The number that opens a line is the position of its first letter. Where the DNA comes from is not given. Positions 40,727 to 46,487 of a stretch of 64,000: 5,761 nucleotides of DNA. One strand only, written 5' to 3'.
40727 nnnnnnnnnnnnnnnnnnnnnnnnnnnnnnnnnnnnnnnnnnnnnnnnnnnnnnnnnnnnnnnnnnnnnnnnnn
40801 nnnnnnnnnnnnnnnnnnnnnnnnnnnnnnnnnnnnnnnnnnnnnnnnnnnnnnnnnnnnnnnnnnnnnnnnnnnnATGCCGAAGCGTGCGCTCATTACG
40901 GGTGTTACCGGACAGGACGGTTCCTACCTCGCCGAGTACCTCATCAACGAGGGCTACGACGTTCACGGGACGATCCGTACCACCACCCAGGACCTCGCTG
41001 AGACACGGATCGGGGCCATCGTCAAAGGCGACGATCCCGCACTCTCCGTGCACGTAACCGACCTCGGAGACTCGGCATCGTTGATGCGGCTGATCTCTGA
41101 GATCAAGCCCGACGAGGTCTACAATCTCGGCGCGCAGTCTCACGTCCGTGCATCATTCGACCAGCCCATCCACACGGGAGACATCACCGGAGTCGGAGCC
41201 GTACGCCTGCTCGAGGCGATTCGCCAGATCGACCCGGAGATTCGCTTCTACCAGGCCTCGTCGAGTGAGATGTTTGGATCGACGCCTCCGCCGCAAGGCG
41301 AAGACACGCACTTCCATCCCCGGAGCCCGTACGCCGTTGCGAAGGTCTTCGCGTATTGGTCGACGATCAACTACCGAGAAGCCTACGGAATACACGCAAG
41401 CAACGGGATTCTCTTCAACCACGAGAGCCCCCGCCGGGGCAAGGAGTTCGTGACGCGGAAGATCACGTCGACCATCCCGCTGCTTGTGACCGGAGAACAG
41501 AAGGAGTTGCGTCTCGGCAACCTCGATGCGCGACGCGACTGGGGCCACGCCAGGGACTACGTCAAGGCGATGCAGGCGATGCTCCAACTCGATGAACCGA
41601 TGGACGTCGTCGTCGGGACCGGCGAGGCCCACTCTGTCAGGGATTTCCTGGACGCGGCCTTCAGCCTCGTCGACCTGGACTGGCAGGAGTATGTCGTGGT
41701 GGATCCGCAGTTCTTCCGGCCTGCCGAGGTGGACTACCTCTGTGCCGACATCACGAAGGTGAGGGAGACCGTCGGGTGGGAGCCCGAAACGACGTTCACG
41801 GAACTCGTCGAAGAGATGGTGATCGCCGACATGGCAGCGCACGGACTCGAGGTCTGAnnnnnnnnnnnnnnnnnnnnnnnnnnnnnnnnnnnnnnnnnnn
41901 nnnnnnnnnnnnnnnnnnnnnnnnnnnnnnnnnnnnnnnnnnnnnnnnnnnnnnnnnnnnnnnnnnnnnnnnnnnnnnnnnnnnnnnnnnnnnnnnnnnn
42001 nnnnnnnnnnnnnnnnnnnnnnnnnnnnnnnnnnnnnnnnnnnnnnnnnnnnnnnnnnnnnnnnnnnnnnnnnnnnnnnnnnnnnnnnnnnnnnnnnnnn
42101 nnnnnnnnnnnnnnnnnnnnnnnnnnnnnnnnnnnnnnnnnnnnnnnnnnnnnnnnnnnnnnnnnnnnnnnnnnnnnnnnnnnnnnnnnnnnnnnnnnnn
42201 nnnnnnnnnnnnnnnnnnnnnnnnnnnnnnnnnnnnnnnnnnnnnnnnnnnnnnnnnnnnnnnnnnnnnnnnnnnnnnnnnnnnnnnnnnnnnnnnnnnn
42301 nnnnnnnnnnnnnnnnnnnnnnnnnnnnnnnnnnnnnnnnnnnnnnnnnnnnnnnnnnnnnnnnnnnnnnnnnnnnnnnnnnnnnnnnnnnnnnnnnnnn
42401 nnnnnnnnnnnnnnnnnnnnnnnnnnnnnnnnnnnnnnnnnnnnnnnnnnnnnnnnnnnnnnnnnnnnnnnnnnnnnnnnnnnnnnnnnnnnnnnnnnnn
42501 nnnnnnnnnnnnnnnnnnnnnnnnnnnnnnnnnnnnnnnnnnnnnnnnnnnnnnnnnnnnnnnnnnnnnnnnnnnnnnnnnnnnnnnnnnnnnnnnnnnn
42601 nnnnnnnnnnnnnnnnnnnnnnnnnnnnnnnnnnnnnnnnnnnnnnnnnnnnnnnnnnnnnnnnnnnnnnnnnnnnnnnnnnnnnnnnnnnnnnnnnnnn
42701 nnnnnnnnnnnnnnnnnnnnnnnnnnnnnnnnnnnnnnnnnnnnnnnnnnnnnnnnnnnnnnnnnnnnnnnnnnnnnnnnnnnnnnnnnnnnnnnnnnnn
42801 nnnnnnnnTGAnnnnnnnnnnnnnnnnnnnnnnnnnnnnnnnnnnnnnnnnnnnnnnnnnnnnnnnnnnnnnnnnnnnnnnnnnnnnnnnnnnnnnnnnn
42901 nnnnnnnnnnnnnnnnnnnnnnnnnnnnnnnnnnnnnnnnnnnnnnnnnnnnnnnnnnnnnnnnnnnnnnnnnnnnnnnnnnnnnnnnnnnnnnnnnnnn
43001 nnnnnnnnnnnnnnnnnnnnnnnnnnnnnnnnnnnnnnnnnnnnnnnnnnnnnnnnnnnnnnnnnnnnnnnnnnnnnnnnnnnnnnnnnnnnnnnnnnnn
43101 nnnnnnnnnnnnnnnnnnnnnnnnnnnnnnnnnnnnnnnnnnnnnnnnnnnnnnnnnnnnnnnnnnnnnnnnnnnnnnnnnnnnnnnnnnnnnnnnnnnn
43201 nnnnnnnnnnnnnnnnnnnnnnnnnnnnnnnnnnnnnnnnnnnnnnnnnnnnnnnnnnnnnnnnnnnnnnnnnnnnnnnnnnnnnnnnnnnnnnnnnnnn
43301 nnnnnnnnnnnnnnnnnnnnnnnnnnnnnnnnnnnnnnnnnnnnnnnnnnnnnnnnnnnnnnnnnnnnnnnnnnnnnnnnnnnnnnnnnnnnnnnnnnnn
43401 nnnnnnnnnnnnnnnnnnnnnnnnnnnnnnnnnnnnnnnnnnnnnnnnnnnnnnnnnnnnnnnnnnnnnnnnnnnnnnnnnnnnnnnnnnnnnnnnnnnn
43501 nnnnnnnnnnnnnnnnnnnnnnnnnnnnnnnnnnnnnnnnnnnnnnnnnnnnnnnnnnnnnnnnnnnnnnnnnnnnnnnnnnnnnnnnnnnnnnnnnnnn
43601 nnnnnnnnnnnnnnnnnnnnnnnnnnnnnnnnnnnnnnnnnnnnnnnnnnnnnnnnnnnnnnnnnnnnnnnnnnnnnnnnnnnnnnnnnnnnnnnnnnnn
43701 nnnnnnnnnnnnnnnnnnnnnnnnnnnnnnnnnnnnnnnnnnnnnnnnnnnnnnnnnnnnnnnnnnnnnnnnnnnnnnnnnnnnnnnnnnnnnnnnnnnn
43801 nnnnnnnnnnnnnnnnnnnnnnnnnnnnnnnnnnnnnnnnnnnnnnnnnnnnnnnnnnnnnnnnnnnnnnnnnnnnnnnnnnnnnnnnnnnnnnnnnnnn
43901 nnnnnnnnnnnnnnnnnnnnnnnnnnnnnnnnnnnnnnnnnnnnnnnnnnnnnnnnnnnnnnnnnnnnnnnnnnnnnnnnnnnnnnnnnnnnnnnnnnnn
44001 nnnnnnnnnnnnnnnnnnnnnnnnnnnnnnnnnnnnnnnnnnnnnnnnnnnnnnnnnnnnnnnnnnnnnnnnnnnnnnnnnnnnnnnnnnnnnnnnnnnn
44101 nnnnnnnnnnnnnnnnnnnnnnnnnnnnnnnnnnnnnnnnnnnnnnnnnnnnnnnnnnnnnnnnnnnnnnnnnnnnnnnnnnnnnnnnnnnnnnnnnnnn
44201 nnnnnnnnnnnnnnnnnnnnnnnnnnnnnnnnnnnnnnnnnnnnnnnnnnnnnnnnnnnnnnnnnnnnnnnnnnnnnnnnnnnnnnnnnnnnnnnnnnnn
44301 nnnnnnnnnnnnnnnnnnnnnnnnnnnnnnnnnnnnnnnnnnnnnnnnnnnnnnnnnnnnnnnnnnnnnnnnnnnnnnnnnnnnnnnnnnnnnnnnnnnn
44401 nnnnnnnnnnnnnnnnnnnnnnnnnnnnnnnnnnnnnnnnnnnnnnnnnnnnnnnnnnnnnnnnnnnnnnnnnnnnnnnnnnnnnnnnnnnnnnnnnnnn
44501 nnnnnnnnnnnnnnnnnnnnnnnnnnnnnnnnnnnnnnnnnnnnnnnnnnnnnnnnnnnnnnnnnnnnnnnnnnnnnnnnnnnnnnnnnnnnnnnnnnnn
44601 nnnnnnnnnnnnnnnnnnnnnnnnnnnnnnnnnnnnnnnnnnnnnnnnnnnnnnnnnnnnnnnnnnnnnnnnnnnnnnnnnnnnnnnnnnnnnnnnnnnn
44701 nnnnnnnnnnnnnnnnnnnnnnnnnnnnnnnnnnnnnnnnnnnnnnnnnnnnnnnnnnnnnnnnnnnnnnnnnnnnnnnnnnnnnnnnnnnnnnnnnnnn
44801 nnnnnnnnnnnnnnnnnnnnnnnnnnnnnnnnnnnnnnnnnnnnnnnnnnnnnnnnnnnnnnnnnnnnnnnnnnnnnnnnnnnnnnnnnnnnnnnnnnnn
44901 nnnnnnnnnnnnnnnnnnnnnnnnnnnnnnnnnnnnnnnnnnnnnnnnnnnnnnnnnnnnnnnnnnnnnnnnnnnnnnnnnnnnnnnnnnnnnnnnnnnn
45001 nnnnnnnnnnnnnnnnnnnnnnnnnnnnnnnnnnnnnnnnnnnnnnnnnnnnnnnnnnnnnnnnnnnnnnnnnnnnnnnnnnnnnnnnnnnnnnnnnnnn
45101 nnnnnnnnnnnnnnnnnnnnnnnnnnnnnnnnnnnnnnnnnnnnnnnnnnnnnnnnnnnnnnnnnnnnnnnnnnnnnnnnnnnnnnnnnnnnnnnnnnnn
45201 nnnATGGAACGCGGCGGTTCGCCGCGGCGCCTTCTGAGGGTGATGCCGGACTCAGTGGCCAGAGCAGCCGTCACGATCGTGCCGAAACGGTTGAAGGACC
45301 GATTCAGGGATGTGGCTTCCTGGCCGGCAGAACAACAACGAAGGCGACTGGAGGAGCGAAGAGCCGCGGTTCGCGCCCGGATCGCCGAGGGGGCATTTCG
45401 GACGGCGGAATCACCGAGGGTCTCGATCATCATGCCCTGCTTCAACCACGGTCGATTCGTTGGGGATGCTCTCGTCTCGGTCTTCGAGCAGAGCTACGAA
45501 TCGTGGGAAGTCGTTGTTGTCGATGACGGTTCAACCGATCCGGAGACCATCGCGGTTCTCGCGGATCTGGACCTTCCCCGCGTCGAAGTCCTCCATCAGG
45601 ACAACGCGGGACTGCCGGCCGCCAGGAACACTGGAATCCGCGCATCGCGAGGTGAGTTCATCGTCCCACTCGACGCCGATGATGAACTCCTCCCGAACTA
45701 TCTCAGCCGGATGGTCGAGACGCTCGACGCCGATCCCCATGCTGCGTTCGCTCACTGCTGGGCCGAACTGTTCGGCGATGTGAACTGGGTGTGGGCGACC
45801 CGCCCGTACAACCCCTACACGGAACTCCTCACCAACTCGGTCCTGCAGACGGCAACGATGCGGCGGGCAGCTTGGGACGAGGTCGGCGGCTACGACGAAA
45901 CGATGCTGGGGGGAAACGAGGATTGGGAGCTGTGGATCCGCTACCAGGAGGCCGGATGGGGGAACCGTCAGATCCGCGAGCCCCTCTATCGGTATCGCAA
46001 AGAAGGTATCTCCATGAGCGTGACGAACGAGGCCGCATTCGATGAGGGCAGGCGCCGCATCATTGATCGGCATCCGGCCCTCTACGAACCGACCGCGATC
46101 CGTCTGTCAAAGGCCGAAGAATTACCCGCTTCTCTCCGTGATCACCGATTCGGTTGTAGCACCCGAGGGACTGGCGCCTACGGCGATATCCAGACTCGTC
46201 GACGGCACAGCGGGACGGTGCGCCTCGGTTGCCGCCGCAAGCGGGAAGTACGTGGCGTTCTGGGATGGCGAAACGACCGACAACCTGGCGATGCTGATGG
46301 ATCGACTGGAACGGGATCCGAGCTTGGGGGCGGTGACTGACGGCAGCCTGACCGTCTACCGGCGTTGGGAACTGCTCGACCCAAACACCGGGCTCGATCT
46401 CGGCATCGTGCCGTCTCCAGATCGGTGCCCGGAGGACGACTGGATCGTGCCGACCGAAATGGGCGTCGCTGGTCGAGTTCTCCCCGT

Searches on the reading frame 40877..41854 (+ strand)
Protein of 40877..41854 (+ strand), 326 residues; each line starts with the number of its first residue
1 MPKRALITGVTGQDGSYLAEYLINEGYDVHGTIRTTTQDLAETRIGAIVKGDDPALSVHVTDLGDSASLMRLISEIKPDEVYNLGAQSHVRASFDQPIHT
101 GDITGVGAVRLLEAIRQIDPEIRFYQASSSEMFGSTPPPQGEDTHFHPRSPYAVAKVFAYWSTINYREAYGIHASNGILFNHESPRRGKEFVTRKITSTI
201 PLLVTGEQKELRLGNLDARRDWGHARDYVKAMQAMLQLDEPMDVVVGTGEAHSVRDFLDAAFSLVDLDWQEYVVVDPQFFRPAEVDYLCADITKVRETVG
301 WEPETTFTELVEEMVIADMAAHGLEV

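Call 43: search_protein_families(library=pfam, proteins=[window:40877-41854:+], max_evalue=0.001)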
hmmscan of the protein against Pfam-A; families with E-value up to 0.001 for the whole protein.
window:40877-41854:+ (326 aa): 3 families
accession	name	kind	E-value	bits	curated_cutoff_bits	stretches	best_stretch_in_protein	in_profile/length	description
PF16363.11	GDP_Man_Dehyd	-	2.4e-122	409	27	1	6-314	1-332/332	GDP-mannose 4,6 dehydratase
PF01370.27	Epimerase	-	8.4e-64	215.7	20.9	1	5-247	1-240/240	NAD dependent epimerase/dehydratase family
PF04321.23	RmlD_sub_bind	-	5.2e-07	29.5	27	1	4-156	2-129/287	RmlD substrate binding domain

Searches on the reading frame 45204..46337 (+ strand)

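Call 46: search_protein_families(library=pfam, proteins=[window:45204-46337:+], max_evalue=0.01)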
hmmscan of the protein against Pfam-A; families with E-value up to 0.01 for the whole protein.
window:45204-46337:+ (378 aa): 5 families
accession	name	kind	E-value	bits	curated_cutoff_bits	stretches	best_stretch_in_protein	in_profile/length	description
PF00535.33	Glycos_transf_2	-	1.3e-31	110.2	23.3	1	74-211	1-143/168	Glycosyl transferase family 2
PF10111.15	Glyco_tranf_2_2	-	7.6e-13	49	27.3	1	75-247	2-199/276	Glycosyltransferase like family 2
PF13641.12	Glyco_tranf_2_3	-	2.3e-12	47.9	27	1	71-253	1-200/230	Glycosyltransferase like family 2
PF13632.12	Glyco_trans_2_3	-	8.2e-05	22.9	27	1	153-260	2-119/198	Glycosyl transferase family group 2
PF02709.20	Glyco_transf_7C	-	0.0074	16.4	23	0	218-252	25-60/78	N-terminal domain of galactosyltransferase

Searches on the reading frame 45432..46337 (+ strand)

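Call 43: search_protein_families(library=pfam, proteins=[window:45432-46337:+], max_evalue=0.001)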
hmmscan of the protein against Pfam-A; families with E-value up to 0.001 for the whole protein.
window:45432-46337:+ (302 aa): 4 families
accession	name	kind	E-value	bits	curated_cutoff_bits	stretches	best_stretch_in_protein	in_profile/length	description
PF00535.33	Glycos_transf_2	-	1.7e-29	103.3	23.3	1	1-136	4-144/168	Glycosyl transferase family 2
PF10111.15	Glyco_tranf_2_2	-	1.1e-12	48.5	27.3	1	9-172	14-200/276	Glycosyltransferase like family 2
PF13641.12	Glyco_tranf_2_3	-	2.6e-10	41.1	27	1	2-177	8-200/230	Glycosyltransferase like family 2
PF13632.12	Glyco_trans_2_3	-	4.8e-05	23.7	27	1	77-184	2-119/198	Glycosyl transferase family group 2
